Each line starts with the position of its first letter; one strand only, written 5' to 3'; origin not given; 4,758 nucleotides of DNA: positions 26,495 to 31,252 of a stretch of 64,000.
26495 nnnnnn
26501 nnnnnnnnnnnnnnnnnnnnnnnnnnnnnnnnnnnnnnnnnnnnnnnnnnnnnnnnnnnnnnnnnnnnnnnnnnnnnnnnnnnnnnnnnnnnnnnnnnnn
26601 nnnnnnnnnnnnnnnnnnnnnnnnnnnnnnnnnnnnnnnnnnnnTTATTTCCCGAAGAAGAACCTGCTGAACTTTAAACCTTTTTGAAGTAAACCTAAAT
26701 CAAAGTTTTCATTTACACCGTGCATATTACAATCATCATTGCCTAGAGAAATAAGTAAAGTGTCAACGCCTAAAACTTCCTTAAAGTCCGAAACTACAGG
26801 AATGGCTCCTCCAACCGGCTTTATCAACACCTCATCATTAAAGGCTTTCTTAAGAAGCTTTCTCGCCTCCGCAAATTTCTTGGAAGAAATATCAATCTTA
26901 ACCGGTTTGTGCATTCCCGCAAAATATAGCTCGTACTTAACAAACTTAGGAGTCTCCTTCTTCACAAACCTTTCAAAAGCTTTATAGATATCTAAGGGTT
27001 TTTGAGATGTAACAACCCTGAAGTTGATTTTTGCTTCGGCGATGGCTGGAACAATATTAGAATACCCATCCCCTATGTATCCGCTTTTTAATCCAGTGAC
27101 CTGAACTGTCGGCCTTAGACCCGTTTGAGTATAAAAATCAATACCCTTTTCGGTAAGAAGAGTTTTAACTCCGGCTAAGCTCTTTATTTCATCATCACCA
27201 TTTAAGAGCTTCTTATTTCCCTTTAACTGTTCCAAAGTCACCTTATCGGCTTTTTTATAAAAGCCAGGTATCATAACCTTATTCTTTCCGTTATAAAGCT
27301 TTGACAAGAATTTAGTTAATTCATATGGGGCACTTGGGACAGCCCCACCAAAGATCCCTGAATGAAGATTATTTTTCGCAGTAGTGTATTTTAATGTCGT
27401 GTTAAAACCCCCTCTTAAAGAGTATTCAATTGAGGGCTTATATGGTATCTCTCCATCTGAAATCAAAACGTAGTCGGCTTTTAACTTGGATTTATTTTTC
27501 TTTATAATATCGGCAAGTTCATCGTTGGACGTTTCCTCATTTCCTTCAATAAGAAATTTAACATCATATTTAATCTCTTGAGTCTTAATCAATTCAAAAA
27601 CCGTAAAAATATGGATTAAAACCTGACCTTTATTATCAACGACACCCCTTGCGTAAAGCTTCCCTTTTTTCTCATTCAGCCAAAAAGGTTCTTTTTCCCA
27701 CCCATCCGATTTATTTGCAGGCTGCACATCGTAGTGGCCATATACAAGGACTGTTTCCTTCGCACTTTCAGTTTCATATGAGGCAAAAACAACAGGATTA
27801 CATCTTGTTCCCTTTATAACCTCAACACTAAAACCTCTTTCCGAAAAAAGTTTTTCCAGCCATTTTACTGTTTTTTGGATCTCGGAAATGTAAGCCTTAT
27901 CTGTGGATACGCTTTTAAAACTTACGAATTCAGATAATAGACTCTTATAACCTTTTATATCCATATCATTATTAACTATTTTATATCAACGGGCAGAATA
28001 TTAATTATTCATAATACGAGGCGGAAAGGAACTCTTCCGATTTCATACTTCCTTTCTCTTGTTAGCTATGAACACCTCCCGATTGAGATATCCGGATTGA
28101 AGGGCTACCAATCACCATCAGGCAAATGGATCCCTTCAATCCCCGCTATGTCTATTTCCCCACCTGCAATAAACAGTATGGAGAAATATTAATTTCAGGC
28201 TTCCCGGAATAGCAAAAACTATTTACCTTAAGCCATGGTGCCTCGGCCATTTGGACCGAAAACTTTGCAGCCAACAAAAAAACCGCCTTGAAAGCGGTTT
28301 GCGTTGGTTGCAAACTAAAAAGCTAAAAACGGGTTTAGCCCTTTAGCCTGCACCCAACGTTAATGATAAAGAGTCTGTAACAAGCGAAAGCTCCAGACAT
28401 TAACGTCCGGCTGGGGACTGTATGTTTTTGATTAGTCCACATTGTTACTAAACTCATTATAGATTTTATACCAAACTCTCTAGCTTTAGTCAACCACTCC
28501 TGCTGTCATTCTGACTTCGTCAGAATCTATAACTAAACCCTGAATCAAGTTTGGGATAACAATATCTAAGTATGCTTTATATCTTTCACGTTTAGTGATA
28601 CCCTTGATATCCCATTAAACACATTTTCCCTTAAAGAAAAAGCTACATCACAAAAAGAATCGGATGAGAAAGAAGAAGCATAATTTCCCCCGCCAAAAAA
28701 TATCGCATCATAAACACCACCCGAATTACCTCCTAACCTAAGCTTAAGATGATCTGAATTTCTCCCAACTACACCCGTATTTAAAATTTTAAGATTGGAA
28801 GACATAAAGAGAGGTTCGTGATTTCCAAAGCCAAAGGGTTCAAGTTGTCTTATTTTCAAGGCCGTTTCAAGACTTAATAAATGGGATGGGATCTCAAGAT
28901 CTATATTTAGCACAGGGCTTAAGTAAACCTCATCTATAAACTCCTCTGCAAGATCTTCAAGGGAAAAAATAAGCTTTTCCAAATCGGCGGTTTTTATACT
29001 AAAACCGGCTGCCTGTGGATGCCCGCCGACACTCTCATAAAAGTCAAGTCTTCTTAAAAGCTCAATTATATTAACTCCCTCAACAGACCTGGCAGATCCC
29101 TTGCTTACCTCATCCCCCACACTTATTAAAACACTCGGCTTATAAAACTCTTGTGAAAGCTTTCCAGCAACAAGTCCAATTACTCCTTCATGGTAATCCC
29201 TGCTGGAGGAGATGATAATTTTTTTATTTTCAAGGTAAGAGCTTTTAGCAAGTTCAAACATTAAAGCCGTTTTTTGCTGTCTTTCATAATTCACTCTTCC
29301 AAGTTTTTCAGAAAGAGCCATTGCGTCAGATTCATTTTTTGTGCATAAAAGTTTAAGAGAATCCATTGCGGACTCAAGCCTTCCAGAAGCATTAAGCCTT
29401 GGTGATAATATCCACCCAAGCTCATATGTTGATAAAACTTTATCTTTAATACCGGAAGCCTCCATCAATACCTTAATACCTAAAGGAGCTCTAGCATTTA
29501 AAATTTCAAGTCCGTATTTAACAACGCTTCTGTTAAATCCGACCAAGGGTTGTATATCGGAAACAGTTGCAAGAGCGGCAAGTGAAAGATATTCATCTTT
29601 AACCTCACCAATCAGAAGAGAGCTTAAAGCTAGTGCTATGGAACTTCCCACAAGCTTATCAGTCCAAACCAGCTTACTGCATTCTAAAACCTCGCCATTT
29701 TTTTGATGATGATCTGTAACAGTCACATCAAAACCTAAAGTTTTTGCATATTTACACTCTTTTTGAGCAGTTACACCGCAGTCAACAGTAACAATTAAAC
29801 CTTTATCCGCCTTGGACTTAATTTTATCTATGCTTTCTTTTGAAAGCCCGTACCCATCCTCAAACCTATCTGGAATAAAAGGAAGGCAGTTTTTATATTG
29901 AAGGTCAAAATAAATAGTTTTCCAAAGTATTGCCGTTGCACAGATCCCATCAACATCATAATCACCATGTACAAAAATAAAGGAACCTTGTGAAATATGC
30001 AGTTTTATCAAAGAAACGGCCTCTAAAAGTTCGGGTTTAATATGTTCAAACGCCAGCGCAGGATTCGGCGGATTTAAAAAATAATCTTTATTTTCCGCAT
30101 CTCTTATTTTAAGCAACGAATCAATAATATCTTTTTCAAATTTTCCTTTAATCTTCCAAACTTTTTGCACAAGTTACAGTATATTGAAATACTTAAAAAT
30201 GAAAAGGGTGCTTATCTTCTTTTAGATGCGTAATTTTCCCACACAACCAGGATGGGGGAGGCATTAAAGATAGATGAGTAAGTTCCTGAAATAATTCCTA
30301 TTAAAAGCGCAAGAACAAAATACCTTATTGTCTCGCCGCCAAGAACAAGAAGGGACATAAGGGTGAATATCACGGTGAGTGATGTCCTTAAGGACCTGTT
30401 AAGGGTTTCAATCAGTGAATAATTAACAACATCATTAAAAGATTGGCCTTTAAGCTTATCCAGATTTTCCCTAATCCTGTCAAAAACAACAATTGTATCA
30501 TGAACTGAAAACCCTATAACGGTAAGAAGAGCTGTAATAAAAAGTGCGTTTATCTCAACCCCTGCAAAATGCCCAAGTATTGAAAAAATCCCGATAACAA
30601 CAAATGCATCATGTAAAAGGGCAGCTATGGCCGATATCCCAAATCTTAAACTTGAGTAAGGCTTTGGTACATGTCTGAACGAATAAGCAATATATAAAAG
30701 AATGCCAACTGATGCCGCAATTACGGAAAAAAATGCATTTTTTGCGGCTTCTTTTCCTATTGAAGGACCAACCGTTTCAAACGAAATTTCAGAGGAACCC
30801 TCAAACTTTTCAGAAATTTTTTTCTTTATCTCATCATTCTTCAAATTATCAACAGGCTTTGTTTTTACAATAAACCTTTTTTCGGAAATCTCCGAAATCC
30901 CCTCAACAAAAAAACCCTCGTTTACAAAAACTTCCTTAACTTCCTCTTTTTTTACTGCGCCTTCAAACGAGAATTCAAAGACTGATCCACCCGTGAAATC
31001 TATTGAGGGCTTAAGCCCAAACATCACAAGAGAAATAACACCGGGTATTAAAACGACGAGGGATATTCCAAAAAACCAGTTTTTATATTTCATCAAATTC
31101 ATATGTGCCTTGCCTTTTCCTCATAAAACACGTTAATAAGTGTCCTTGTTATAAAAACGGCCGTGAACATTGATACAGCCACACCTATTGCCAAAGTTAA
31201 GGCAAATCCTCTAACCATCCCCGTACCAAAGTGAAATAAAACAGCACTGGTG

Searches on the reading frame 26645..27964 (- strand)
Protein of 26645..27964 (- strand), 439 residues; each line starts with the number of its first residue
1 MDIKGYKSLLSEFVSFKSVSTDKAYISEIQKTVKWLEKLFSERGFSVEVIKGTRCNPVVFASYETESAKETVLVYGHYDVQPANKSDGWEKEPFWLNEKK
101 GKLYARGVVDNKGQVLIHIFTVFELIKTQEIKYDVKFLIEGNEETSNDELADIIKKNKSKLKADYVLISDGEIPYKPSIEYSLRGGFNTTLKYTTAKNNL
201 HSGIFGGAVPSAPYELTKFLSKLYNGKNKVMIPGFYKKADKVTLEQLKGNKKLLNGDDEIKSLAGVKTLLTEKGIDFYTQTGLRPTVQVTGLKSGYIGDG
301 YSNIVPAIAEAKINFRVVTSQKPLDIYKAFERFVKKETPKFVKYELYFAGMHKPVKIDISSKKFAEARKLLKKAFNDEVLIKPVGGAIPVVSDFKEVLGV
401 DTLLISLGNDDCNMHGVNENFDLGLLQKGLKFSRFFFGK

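Call 45: search_protein_families(library=pfam, proteins=[window:26645-27964:-], max_evalue=0.0001)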
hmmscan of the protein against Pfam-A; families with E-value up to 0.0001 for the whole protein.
window:26645-27964:- (439 aa): 2 families
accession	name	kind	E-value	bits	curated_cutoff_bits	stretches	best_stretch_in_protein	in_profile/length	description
PF01546.33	Peptidase_M20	-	1.1e-27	97.8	24.6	1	73-432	1-199/206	Peptidase family M20/M25/M40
PF07687.19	M20_dimer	-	1.8e-12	47.6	21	1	192-340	10-105/107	Peptidase dimerisation domain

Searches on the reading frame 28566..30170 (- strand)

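Call 45: search_protein_families(library=pfam, proteins=[window:28566-30170:-], max_evalue=0.0001)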
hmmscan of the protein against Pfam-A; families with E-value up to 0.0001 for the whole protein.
window:28566-30170:- (534 aa): 3 families
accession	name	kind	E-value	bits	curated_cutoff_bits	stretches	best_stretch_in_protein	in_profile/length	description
PF17768.7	RecJ_OB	-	1.6e-26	92.9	27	1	423-530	1-107/107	RecJ OB domain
PF01368.27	DHH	-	1.1e-17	64.9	28.1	1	65-201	2-124/125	DHH family, N-terminal domain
PF02272.25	DHHA1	-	1e-13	52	25.9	1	315-408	1-100/102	DHHA1 domain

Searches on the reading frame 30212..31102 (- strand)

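Call 45: search_protein_families(library=pfam, proteins=[window:30212-31102:-], max_evalue=0.0001)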
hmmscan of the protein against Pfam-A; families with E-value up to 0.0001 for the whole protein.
window:30212-31102:- (296 aa): 2 families
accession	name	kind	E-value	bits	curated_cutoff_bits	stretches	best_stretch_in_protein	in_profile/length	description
PF02355.23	SecD_SecF_C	-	2.3e-56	190.6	20.5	1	94-289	4-187/189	Protein export membrane protein SecD/SecF, C-terminal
PF07549.19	Sec_GG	-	5.2e-07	29.4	20.3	1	23-50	1-28/28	SecD/SecF GG Motif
